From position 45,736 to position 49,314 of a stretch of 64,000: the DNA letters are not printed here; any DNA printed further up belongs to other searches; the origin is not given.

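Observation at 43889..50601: Orphan module: zinc-ribbon membrane protein coupled to a 1,432-aa single-TM giant, followed by a double flavodoxin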

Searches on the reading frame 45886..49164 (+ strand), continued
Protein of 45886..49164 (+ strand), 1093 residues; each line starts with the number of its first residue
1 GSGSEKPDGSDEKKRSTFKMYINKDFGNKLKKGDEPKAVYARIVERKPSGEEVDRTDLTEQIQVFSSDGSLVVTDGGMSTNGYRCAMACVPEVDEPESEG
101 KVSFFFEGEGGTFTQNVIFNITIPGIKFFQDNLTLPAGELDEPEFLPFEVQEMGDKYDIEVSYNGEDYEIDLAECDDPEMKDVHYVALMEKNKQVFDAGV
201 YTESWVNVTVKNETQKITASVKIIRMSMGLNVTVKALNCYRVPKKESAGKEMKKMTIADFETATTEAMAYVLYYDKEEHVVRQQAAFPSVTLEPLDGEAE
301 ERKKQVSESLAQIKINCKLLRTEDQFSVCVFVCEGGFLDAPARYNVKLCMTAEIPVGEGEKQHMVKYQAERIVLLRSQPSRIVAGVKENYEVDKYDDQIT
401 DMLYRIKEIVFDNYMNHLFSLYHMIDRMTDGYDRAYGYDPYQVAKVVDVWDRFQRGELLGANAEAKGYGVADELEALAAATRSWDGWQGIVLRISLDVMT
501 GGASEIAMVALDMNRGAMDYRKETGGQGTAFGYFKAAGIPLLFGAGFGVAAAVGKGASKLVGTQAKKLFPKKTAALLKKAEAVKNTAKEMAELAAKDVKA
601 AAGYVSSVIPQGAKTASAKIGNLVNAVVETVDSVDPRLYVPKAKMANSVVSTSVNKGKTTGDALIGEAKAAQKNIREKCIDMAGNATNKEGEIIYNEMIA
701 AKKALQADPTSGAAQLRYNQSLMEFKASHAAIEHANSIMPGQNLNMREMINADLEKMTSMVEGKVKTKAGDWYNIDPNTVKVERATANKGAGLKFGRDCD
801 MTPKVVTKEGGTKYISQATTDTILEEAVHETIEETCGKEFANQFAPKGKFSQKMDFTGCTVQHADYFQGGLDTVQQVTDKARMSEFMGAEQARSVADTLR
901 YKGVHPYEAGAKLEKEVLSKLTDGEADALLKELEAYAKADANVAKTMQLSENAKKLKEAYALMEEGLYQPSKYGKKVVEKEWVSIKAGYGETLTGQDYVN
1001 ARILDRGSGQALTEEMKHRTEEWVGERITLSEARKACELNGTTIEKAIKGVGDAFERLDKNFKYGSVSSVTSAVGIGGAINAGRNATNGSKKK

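Call 47: search_protein_families(library=pfam, proteins=[L014:7264-8325:+, L017:8058-9077:+, L019:8190-9086:+, L013:7640-8902:+, L014:8348-13207:+, L017:9074-12079:+, L013:8912-13234:+, L014:13195-14256:+, L012:2974-3924:+], max_evalue=0.01)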
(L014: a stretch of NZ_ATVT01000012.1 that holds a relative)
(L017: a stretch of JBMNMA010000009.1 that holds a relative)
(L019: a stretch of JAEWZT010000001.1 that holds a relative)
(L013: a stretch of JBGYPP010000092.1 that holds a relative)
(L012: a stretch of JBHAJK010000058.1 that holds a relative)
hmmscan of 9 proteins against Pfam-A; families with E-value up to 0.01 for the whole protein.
L014:7264-8325:+ (353 aa): 11 families
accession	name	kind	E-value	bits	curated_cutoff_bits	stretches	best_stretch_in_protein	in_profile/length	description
PF13240.11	Zn_Ribbon_1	-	3e-14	52.7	25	2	9-30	1-22/23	zinc-ribbon domain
PF10571.15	UPF0547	-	2.9e-11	43.7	29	2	46-67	1-22/26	Uncharacterised protein family UPF0547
PF12773.13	DZR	-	6.1e-11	42.8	27.3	1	10-66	1-45/45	Double zinc ribbon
PF13248.11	Zn_ribbon_3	-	1.4e-10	40.7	27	2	10-30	5-25/26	zinc-ribbon domain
PF17032.10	Zn_ribbon_15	-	1.8e-06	29.1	28.9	1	6-28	51-73/73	zinc-ribbon family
PF24460.1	DUF7575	-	4e-06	26.5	28.5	1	46-68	4-26/28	Domain of unknown function (DUF7575)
PF18912.6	DZR_2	-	0.00042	20.5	27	0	47-72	23-49/56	Double zinc ribbon domain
PF24463.1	DUF7577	-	0.0006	19.8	28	0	47-66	4-23/27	Domain of unknown function (DUF7577)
PF09723.15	Zn_ribbon_8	-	0.0009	19.6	34.4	1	24-53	8-34/41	Zinc ribbon domain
PF10005.14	Zn_ribbon_DZR_6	-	0.0013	19.9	23.4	0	47-76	3-32/93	zinc-ribbon domain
PF14803.11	Zn_ribbon_Nudix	-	0.0016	18.7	25.6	0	8-19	1-12/34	Nudix N-terminal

L017:8058-9077:+ (339 aa): 2 families
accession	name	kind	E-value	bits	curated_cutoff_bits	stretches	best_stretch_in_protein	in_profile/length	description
PF13240.11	Zn_Ribbon_1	-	7.5e-06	26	25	1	21-41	2-22/23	zinc-ribbon domain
PF12773.13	DZR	-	0.005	17.4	27.3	1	21-42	1-22/45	Double zinc ribbon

L019:8190-9086:+ (298 aa): 3 families
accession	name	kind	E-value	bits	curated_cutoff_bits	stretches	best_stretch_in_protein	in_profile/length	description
PF13248.11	Zn_ribbon_3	-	0.00018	21.3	27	1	2-21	4-23/26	zinc-ribbon domain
PF13240.11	Zn_Ribbon_1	-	0.00065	19.9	25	1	3-24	2-23/23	zinc-ribbon domain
PF12773.13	DZR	-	0.00079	20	27.3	1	3-25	1-23/45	Double zinc ribbon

L013:7640-8902:+ (420 aa): 4 families
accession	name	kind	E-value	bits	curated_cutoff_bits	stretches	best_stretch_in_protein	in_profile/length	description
PF12773.13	DZR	-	9.6e-07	29.3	27.3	1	8-59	1-45/45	Double zinc ribbon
PF13240.11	Zn_Ribbon_1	-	4.4e-06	26.7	25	1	8-28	2-22/23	zinc-ribbon domain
PF24460.1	DUF7575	-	8.6e-06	25.4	28.5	1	5-29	3-27/28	Domain of unknown function (DUF7575)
PF13248.11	Zn_ribbon_3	-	0.00033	20.5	27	1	6-25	3-22/26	zinc-ribbon domain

L014:8348-13207:+ (1619 aa): 0 families

L017:9074-12079:+ (1001 aa): 0 families

L013:8912-13234:+ (1440 aa): 0 families

L014:13195-14256:+ (353 aa): 8 families
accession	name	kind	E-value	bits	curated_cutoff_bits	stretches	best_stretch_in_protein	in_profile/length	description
PF13240.11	Zn_Ribbon_1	-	1.6e-07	31.3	25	1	15-36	1-22/23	zinc-ribbon domain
PF12773.13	DZR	-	5e-05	23.8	27.3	1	16-38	1-23/45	Double zinc ribbon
PF13248.11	Zn_ribbon_3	-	0.0016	18.3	27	1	15-37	4-26/26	zinc-ribbon domain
PF20193.3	DUF6556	-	0.0018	19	28.1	1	81-180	13-109/113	Family of unknown function (DUF6556)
PF24267.1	HVO_1552_C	-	0.0018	18.9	27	1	84-156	2-72/98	HVO_1552, C-terminal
PF24463.1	DUF7577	-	0.0034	17.4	28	1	13-35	2-24/27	Domain of unknown function (DUF7577)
PF22812.1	CR_prot_dom_plant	-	0.0045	17.8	34.1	1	53-118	3-60/71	Plant cysteine-rich protein domain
PF17032.10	Zn_ribbon_15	-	0.0067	17.6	28.9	0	9-34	48-73/73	zinc-ribbon family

L012:2974-3924:+ (316 aa): 3 families
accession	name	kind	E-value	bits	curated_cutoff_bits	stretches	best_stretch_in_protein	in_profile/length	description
PF13240.11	Zn_Ribbon_1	-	7.7e-07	29.1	25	1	2-24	1-23/23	zinc-ribbon domain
PF12773.13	DZR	-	0.00017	22.2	27.3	1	3-28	1-28/45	Double zinc ribbon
PF13248.11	Zn_ribbon_3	-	0.00028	20.7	27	1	3-23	5-25/26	zinc-ribbon domain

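Call 61: search_protein_families(library=pfam, proteins=[L019:2968-3399:+, L019:3527-4879:+, L019:4876-5391:+, L019:5632-6762:+, L019:6817-7353:+, L019:7356-7895:+, L019:12455-12958:+, L019:13619-14518:+, L019:14678-15535:-, L019:15600-16457:-], max_evalue=0.001)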
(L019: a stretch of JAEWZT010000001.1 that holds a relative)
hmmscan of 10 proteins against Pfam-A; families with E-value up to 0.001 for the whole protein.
L019:2968-3399:+ (143 aa): 1 family
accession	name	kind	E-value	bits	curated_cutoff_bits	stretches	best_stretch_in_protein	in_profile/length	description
PF00383.29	dCMP_cyt_deam_1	-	4.6e-08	33.3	25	1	15-111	2-94/102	Cytidine and deoxycytidylate deaminase zinc-binding region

L019:3527-4879:+ (450 aa): 3 families
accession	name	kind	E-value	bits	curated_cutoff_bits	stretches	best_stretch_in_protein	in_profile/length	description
PF00005.33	ABC_tran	-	2.2e-36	125.9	25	1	48-196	1-136/137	ABC transporter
PF02463.25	SMC_N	-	1.5e-06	28.2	40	1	56-234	22-206/220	RecF/RecN/SMC N terminal domain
PF13304.12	AAA_21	-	3.4e-05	24.5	27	0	175-229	243-302/304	AAA domain, putative AbiEii toxin, Type IV TA system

L019:4876-5391:+ (171 aa): 3 families
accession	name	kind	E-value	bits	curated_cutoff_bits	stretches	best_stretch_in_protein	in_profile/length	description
PF01695.23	IstB_IS21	-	9.8e-23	81.3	24.1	1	22-169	71-224/238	IstB-like ATP binding protein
PF00308.24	Bac_DnaA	-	2.2e-07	31.6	23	1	45-147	36-147/162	Bacterial DnaA ATPAse domain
PF20720.3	nSTAND3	-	0.00011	22.4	27.2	1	43-109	17-76/155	Novel STAND NTPase 3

L019:5632-6762:+ (376 aa): 2 families
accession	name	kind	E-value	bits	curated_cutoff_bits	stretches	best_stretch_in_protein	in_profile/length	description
PF07508.19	Recombinase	-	1e-23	84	21.1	1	51-159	2-101/102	Recombinase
PF13408.12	Zn_ribbon_recom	-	9.1e-10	39.2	25.3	1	172-230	1-54/58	Recombinase zinc beta ribbon domain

L019:6817-7353:+ (178 aa): 3 families
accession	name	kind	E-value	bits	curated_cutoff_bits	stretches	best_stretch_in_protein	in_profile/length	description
PF13333.12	rve_2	-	3.3e-18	66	22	1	126-175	5-54/56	Integrase core domain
PF00665.32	rve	-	5.5e-15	55.9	32.6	1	31-115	14-102/102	Integrase core domain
PF13683.12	rve_3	-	4.5e-14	52.4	26.5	1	105-169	3-67/67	Integrase core domain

L019:7356-7895:+ (179 aa): 1 family
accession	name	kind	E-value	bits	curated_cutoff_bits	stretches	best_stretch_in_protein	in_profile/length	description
PF02661.23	Fic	-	1.3e-17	64.8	24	1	51-146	1-89/93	Fic/DOC family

L019:12455-12958:+ (167 aa): 0 families

L019:13619-14518:+ (299 aa): 1 family
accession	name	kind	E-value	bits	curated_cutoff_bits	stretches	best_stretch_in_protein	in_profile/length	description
PF13349.12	DUF4097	-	9.1e-23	81.3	22.9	1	70-287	26-246/247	Toastrack DUF4097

L019:14678-15535:- (285 aa): 1 family
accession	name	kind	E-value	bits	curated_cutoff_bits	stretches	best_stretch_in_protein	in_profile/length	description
PF01936.24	NYN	-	3.9e-11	44.1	24.2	1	6-135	1-135/145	NYN domain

L019:15600-16457:- (285 aa): 2 families
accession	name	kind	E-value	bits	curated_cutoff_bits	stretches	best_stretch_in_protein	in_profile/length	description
PF07934.18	OGG_N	-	8.2e-14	52.2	23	1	19-117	9-114/115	8-oxoguanine DNA glycosylase, N-terminal domain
PF00730.31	HhH-GPD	-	6.8e-09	36.5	26.2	1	119-246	1-87/108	HhH-GPD superfamily base excision DNA repair protein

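Call 63: search_protein_representatives(alignment_id=A4)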
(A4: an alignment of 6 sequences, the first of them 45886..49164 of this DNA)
Query: 6 sequences, 1067 profile positions. Proteins with E-value up to 0.001 (for the whole library): 519; up to 1e-10: 405; up to 1e-30: 181. The best 150 are listed.
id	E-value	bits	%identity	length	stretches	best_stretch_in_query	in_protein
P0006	0.0e+00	1813.6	-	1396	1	1-1066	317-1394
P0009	0.0e+00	1803.3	-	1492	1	1-1066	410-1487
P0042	0.0e+00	1310.9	-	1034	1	32-1065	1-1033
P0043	0.0e+00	1143.8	-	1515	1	2-1031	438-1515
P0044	0.0e+00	1016.2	-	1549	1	1-1031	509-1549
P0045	6.2e-288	974.7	-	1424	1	1-1031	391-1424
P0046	8.7e-276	934.4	-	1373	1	1-1030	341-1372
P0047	4.4e-244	829.5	-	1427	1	1-1030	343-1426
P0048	3.3e-225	766.9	-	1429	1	1-1031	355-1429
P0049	4.8e-214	730.0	-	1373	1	5-1029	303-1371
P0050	7.2e-214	729.4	-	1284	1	1-1031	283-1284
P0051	1.9e-208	711.5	-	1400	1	1-1030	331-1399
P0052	7.1e-208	709.6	-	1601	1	1-1030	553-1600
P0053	3.0e-202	690.9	-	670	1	331-1030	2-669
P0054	2.4e-199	681.3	-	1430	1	1-1031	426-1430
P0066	1.2e-141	490.3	-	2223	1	113-1031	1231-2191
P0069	1.6e-132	460.1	-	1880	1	1-1034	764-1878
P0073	3.8e-129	448.9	-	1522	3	1-605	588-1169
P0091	1.1e-109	384.5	-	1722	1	2-951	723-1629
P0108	1.5e-94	334.4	-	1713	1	1-1041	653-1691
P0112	6.0e-93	329.1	-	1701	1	1-1038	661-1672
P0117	1.5e-89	317.8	-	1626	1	1-1033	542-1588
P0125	1.3e-83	298.1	-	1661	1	2-950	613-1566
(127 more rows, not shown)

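Call 65: search_protein_families(library=pfam, proteins=[P0066, P0069, P0091, P0108, P0112], max_evalue=0.001)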
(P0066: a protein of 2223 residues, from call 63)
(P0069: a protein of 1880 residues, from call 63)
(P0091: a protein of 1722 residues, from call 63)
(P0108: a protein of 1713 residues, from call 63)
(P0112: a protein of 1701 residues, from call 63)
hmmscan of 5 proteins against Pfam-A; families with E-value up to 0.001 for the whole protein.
P0066 (2223 aa): 0 families

P0069 (1880 aa): 2 families
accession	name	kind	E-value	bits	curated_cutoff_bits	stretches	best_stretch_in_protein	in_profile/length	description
PF13240.11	Zn_Ribbon_1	-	8.6e-06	25.8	25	1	4-25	1-22/23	zinc-ribbon domain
PF13248.11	Zn_ribbon_3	-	0.00013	21.8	27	1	5-25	5-25/26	zinc-ribbon domain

P0091 (1722 aa): 0 families

P0108 (1713 aa): 0 families

P0112 (1701 aa): 2 families
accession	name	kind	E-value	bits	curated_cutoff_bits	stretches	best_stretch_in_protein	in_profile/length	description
PF13240.11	Zn_Ribbon_1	-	1.3e-07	31.7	25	1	2-24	1-23/23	zinc-ribbon domain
PF13248.11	Zn_ribbon_3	-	6e-05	22.8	27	1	3-23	5-25/26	zinc-ribbon domain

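Call 78: find_related_loci(query=A4, collection=metagenome_contigs, flank=10000)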
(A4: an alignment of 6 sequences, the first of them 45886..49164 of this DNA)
Query A4 (1093 aa) in metagenome_contigs; peptide patterns used: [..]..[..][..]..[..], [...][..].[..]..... (x = any residue, [..] = any of these).
400 stretches matched a pattern; 7 encode a relative of the query (tblastn E <= 1e-3); 6 distinct loci.
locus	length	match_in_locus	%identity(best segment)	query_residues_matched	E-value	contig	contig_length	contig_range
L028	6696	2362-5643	96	1-1093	0e+0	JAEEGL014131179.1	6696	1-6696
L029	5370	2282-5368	70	11-1040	0e+0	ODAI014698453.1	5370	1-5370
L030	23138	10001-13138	49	1-1053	0e+0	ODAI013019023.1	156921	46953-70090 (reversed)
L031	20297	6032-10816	33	12-479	2e-64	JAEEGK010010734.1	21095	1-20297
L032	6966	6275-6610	40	12-122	4e-17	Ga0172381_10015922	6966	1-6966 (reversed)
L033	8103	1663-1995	41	12-121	5e-17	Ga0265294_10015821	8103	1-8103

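Call 80: search_protein_families(library=pfam, proteins=[L014:14262-16118:-, L010:13265-14734:+, L010:20698-21444:+, L014:16228-16869:+], max_evalue=0.01)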
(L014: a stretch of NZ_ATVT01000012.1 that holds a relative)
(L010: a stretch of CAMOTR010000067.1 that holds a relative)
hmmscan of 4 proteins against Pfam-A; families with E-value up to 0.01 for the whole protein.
L014:14262-16118:- (618 aa): 3 families
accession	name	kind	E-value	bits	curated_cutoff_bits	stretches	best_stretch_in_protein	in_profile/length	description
PF12844.13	HTH_19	-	0.00011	22.5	30.2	1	29-69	2-42/64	Helix-turn-helix domain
PF01381.28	HTH_3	-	0.0015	18.9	23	0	41-70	11-40/55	Helix-turn-helix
PF13560.12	HTH_31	-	0.0043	17.8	27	0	40-71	15-47/64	Helix-turn-helix domain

L010:13265-14734:+ (489 aa): 2 families
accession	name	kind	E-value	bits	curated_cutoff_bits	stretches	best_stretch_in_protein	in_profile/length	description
PF13560.12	HTH_31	-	6e-05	23.7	27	0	130-173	2-47/64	Helix-turn-helix domain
PF13443.12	HTH_26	-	0.00011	22.8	22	0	133-165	1-33/63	Cro/C1-type HTH DNA-binding domain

L010:20698-21444:+ (248 aa): 4 families
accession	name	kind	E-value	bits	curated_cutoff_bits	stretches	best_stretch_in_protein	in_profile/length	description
PF13240.11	Zn_Ribbon_1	-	1.4e-06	28.3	25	1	2-24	1-23/23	zinc-ribbon domain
PF13248.11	Zn_ribbon_3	-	2.1e-05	24.3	27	1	2-23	4-25/26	zinc-ribbon domain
PF12773.13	DZR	-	0.00038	21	27.3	1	3-25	1-23/45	Double zinc ribbon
PF10005.14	Zn_ribbon_DZR_6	-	0.0048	18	23.4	0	2-41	3-42/93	zinc-ribbon domain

L014:16228-16869:+ (213 aa): 0 families
